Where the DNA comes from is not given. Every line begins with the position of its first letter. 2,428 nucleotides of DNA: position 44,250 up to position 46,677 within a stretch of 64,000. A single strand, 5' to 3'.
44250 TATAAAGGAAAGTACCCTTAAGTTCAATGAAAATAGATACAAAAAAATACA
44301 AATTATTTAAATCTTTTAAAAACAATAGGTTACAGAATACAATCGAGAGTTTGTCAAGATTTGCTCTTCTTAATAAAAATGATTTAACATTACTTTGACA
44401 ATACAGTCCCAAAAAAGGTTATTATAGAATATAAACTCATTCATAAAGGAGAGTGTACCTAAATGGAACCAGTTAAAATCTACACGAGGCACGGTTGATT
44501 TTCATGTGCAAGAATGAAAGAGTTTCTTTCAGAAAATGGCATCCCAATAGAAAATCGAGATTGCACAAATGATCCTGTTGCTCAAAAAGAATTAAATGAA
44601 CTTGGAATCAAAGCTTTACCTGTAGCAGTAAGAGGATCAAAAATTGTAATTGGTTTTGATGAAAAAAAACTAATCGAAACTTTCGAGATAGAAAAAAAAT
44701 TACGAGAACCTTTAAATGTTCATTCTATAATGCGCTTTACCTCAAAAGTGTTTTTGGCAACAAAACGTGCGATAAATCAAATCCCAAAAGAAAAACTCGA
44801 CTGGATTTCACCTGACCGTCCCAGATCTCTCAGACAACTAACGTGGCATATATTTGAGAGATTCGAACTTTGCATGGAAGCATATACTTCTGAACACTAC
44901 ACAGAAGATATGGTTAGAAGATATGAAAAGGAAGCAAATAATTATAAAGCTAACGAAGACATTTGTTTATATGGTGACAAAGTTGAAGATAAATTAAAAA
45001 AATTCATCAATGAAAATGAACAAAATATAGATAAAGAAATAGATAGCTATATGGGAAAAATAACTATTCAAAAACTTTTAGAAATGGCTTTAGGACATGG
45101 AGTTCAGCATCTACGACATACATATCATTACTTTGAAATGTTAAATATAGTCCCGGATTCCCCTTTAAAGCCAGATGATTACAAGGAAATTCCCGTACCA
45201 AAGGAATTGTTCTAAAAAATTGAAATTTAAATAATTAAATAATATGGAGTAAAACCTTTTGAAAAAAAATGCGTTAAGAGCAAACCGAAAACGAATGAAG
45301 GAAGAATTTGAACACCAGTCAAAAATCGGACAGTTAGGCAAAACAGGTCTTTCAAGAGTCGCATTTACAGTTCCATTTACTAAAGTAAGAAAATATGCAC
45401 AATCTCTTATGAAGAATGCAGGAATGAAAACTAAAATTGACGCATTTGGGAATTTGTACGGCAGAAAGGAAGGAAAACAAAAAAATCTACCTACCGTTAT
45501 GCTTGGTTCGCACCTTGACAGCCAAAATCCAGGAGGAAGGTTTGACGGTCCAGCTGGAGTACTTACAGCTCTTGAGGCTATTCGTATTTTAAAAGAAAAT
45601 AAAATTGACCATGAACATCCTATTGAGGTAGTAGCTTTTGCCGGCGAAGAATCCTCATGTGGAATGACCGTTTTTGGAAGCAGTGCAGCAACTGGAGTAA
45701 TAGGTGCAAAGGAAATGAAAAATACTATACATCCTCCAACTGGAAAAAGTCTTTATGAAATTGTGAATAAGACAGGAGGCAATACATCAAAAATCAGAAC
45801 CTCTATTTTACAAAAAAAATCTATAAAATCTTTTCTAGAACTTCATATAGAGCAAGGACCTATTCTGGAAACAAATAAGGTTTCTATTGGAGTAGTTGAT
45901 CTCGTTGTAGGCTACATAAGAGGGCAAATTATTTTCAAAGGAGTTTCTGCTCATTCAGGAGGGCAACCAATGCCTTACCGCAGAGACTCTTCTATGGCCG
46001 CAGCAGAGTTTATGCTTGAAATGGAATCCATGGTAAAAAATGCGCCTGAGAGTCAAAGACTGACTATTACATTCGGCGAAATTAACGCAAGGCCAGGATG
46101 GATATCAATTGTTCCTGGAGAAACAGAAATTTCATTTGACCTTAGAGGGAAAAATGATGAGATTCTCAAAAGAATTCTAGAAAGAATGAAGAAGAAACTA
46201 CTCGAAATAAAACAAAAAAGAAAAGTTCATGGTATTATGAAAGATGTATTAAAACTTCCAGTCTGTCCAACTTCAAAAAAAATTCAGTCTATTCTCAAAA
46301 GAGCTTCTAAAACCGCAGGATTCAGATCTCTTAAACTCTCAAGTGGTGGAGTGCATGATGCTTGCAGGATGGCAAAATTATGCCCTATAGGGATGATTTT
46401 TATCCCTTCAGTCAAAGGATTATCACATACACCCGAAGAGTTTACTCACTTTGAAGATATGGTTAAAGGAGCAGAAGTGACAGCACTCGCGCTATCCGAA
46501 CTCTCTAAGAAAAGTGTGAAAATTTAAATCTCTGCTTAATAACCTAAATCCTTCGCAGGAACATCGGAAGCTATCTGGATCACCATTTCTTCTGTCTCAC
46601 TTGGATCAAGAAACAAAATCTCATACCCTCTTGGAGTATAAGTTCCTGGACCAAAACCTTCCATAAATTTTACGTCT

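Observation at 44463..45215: Hidden selenoprotein: U-x-x-C glutaredoxin domain fused to a DinB-like (thiol S-transferase-like) domain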

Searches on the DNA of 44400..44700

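Call 66: search_rna_families(source=window, start=44400, end=44700, threshold=evalue, max_evalue=10, show_alignments=3)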
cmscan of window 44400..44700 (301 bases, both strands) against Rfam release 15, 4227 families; matches with E-value up to 10: 5.
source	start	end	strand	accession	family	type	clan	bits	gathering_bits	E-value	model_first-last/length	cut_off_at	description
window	44583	44657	+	RF01603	snoR29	Gene; snRNA; snoRNA; CD-box;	-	18.8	50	5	1-84/84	no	small nucleolar RNA snoR29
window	44636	44691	+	RF03171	mir-1012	Gene; miRNA;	-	16.3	70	1.9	1-59/59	no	mir-1012 microRNA precursor family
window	44506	44567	+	RF01618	ceN114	Gene; snRNA; snoRNA; CD-box;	-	15.3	44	2.7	1-63/63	no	Nematode snoRNA ceN114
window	44628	44680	+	RF01647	ceN61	Gene; snRNA; snoRNA; CD-box;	-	12.5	60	8.3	1-72/72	no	Caenorhabditis snoRNA ceN61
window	44470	44540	+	RF01880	Xist_exon1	Gene; lncRNA;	-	11.4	50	0.98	1-85/85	no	X-chromosome inactivation gene exon 1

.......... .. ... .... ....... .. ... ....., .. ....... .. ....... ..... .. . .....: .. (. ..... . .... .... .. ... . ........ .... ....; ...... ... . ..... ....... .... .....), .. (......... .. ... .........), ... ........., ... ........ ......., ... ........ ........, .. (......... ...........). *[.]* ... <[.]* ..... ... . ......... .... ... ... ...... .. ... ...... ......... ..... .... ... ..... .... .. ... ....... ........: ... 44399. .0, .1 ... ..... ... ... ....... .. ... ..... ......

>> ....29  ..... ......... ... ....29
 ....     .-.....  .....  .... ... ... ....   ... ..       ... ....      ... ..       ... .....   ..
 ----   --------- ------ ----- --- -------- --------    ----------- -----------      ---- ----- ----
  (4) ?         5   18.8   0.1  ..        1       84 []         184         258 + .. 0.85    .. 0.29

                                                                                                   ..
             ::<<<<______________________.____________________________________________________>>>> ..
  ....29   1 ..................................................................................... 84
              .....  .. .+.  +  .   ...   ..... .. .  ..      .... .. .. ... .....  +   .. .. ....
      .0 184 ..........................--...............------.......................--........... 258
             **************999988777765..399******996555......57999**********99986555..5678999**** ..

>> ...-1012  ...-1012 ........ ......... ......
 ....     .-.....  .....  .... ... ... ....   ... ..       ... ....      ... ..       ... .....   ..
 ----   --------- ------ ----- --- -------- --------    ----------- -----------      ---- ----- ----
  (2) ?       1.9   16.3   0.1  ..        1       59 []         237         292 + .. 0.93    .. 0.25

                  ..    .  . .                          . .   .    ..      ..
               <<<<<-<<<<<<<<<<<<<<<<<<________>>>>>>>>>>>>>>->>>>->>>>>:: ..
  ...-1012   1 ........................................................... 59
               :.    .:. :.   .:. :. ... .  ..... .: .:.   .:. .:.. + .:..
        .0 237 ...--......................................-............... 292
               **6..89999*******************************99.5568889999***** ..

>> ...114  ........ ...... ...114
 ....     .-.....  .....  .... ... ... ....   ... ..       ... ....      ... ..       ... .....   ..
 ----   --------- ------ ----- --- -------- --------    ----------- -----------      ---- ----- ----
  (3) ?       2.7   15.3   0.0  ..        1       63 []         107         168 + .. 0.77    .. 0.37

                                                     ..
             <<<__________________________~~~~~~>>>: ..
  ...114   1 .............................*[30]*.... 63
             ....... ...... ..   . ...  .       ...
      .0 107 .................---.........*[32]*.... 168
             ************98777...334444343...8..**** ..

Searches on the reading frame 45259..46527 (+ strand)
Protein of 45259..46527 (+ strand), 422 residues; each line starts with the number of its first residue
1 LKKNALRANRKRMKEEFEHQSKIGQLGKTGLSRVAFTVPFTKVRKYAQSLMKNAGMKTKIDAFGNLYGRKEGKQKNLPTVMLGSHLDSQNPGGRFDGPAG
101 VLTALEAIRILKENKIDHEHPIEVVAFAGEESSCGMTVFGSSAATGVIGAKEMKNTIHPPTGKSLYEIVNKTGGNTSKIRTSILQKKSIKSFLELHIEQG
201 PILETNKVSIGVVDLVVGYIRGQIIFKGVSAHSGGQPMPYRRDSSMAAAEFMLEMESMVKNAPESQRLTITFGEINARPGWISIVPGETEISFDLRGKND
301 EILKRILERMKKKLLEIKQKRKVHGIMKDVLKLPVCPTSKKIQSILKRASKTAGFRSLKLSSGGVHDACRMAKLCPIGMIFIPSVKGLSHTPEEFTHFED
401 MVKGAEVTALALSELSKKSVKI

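Call 81: search_protein_families(library=ncbifam, proteins=[window:45259-46527:+], max_evalue=0.00001)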
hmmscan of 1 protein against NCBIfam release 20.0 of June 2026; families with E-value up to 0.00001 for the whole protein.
window:45259-46527:+ (422 aa): 25 families
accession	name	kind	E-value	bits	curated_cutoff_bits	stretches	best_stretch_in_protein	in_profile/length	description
NF006771.0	PRK09290.1-5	subfamily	1.2e-118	396.2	399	1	7-418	3-412/413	allantoate amidohydrolase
NF058540.1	Ncarbamyl_ErtE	equivalog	4.8e-108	361.4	520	1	3-418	3-417/418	N-carbamyl-l-glutamate amidohydrolase ErtE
TIGR01879.1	hydantase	subfamily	3.4e-104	349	204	1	12-413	2-399/401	hydantoinase/carbamoylase family amidase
NF006775.0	PRK09290.2-5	equivalog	7.5e-91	304.9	479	1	29-418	30-416/419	allantoate amidohydrolase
NF009531.0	PRK12893.1-5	equivalog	7e-87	291.6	486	1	4-419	3-415/421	Zn-dependent hydrolase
NF006768.0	PRK09290.1-1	equivalog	1.3e-85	287.8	532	1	9-416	5-408/411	allantoate deiminase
NF006769.0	PRK09290.1-3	subfamily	1.6e-84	284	452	1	3-414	5-410/417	allantoate amidohydrolase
NF009527.0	PRK12891.1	subfamily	2.1e-83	280.7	461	1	11-414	12-419/426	Zn-dependent hydrolase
NF009529.0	PRK12893.1-2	equivalog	1.4e-77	261.2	508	1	7-417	6-409/411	Zn-dependent hydrolase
NF006773.0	PRK09290.2-2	equivalog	5.5e-76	256.1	584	1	28-409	32-410/419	allantoate amidohydrolase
TIGR03176.1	AllC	equivalog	2.5e-73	247.2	597.75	1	11-417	3-404/406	allantoate deiminase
NF006772.0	PRK09290.2-1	subfamily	9.6e-68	228.9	424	1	5-420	9-420/430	allantoate amidohydrolase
NF009530.0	PRK12893.1-4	subfamily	7.8e-63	213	551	1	6-409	5-401/423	Zn-dependent hydrolase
NF006770.0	PRK09290.1-4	equivalog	3e-62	210.7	372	1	13-416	5-401/403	allantoate amidohydrolase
NF006774.0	PRK09290.2-4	equivalog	4.5e-60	203.6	897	1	29-401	32-401/427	allantoate amidohydrolase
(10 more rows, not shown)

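Call 82: search_solved_structures(query=window:45259-46524:+, max_evalue=1e-20)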
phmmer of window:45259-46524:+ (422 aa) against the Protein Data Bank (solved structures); distinct sequences matched with E-value up to 1e-20: 18.
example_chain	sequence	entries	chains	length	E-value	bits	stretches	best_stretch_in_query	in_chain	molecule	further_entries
3n5f_A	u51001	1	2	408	1.1e-65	225.5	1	19-409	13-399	N-carbamoyl-L-amino acid hydrolase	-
4pxe_A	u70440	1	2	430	1.6e-63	218.3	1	13-416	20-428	Ureidoglycolate hydrolase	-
4pxb_A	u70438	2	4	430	5.9e-63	216.5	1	13-416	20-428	Ureidoglycolate hydrolase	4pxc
1z2l_A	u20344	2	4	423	3.4e-54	187.6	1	12-416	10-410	Allantoate amidohydrolase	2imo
5tp4_A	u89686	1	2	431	6.7e-54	186.7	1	6-409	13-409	Amidase, hydantoinase/carbamoylase family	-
4pxd_A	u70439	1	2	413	2.3e-53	184.9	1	12-416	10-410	Allantoate amidohydrolase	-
4wjb_A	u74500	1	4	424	6.4e-51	176.8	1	8-412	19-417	Putative amidohydrolase/peptidase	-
5thw_A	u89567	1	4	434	3.2e-49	171.2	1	6-409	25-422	Deacylase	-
5i4m_A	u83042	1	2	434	2.4e-47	165.1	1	6-395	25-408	Amidase, hydantoinase/carbamoylase family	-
8apz_A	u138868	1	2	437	6e-42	147.3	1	7-414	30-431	N-carbamoyl-L-amino-acid hydrolase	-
1r3n_A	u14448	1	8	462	6.4e-42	147.2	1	28-411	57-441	beta-alanine synthase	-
1r43_A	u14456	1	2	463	6.5e-42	147.2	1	28-411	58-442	beta-alanine synthase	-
2v8g_A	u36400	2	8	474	7e-42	147.1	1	28-411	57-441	BETA-ALANINE SYNTHASE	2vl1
8aq0_A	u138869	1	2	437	1.3e-41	146.2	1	7-414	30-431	N-carbamoyl-L-amino-acid hydrolase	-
2v8d_A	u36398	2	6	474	1.4e-41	146.1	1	28-411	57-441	BETA-ALANINE SYNTHASE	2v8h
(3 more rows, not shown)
